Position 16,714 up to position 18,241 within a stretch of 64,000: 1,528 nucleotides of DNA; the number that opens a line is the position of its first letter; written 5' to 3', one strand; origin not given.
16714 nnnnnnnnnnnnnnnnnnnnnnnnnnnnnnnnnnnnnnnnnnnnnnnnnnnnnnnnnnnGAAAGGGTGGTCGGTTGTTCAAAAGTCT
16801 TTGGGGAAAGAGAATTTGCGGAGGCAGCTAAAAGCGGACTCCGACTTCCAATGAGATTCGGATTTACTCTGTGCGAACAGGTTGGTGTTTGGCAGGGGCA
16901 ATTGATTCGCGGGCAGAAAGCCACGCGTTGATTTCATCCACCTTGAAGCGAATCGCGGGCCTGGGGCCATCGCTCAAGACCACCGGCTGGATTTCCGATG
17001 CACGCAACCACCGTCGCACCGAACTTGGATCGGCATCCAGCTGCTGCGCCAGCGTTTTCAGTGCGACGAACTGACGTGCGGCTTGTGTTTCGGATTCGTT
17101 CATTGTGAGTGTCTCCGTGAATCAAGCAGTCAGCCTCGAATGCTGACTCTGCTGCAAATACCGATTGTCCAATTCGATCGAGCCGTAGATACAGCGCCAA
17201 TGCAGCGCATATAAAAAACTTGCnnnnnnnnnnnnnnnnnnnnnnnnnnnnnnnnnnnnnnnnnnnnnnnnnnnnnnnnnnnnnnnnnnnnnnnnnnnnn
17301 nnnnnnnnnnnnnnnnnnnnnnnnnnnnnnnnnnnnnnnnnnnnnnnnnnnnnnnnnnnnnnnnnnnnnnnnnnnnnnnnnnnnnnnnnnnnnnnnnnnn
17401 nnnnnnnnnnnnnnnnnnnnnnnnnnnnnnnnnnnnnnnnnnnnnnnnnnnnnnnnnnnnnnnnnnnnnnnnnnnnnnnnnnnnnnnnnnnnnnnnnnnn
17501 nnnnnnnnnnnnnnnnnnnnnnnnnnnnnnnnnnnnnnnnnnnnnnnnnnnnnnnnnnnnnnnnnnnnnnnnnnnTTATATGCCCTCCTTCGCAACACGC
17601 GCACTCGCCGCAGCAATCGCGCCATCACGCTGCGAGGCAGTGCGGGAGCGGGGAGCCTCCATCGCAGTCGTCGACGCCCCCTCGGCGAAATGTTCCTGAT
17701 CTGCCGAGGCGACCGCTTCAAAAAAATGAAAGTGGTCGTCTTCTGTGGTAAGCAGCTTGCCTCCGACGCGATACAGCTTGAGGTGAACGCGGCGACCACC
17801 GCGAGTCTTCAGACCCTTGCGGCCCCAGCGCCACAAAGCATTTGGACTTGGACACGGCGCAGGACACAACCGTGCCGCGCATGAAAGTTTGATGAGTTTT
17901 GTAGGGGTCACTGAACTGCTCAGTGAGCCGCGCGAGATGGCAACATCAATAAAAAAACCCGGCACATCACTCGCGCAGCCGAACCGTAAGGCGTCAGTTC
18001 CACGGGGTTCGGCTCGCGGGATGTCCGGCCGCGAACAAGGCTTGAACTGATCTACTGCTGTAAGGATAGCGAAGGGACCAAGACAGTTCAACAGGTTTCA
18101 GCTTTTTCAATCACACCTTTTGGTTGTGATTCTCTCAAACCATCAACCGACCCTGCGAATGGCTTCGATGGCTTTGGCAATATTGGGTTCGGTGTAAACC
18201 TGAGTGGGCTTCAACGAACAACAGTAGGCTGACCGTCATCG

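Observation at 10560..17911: Candidate undescribed RT-based system: 9-gene co-directional cassette around a stand-alone group-II-like reverse transcriptase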

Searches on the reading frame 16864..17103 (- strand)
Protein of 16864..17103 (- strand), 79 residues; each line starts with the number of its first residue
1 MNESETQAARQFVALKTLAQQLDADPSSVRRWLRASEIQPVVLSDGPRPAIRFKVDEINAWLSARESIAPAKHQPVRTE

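Call 3: search_protein_families(library=pfam, proteins=[window:16864-17103:-], max_evalue=0.1)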
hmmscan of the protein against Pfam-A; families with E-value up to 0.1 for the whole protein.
window:16864-17103:- (79 aa): 3 families
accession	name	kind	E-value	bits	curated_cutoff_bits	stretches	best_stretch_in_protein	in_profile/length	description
PF12728.13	HTH_17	-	3.7e-05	24.3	27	1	18-65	7-50/51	Helix-turn-helix domain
PF20132.4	DUF6522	-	0.039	14.1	25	1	1-40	1-40/88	Family of unknown function (DUF6522)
PF15943.11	YdaS_toxin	-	0.064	13.5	30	0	16-38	12-35/65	Bacterial toxin YdaS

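Call 4: search_protein_families(library=padloc, proteins=[window:16864-17103:-], max_evalue=0.1)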
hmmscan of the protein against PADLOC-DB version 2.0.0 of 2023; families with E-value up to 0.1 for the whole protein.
window:16864-17103:- (79 aa): 3 families
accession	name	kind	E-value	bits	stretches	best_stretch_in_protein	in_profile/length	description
PDLC04133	mad1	-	0.0031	15.8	1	12-69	5-58/60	mads_1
PDLC03956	RmrA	-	0.0074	13.4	1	5-36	15-46/399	-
PDLC04760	PDC-M64C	-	0.035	12.5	0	15-35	42-62/93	-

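Call 5: search_protein_families(library=ncbifam, proteins=[window:16864-17103:-], max_evalue=0.1)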
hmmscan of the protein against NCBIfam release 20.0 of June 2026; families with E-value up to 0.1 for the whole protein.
window:16864-17103:- (79 aa): 2 families
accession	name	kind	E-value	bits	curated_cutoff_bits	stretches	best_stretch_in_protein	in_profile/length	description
NF033546.1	transpos_IS21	equivalog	0.065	12.7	160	1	10-68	6-65/294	IS21 family transposase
NF007218.0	PRK09639.1-2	equivalog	0.087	12.5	265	1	8-41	92-126/185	RNA polymerase sigma factor SigX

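Call 6: search_protein_families(library=phrogs, proteins=[window:16864-17103:-], max_evalue=0.01)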
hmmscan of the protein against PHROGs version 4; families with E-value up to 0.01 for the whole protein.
window:16864-17103:- (79 aa): 1 family
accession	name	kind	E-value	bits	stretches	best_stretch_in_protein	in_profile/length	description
phrog_66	-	integration and excision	1.6e-07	32.3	1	7-75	88-153/412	excisionase and transcriptional regulator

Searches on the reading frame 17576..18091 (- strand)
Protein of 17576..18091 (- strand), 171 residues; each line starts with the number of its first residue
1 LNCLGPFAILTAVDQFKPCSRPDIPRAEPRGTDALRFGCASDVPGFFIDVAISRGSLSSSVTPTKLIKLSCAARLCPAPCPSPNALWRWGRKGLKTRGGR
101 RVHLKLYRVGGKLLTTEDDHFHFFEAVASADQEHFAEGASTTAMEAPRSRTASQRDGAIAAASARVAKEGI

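Call 3: search_protein_families(library=pfam, proteins=[window:17576-18091:-], max_evalue=0.1)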
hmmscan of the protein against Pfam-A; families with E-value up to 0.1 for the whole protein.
window:17576-18091:- (171 aa): 1 family
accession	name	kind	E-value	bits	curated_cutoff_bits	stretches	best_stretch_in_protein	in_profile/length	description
PF07618.16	DUF1580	-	0.081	13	24.4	0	72-116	5-45/57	Protein of unknown function (DUF1580)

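Call 4: search_protein_families(library=padloc, proteins=[window:17576-18091:-], max_evalue=0.1)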
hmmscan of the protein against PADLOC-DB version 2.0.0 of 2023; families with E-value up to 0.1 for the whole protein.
window:17576-18091:- (171 aa): 0 families

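Call 5: search_protein_families(library=ncbifam, proteins=[window:17576-18091:-], max_evalue=0.1)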
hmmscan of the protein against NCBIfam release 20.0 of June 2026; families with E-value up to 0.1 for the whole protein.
window:17576-18091:- (171 aa): 0 families

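Call 6: search_protein_families(library=phrogs, proteins=[window:17576-18091:-], max_evalue=0.01)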
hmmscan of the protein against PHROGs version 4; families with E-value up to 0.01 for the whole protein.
window:17576-18091:- (171 aa): 0 families
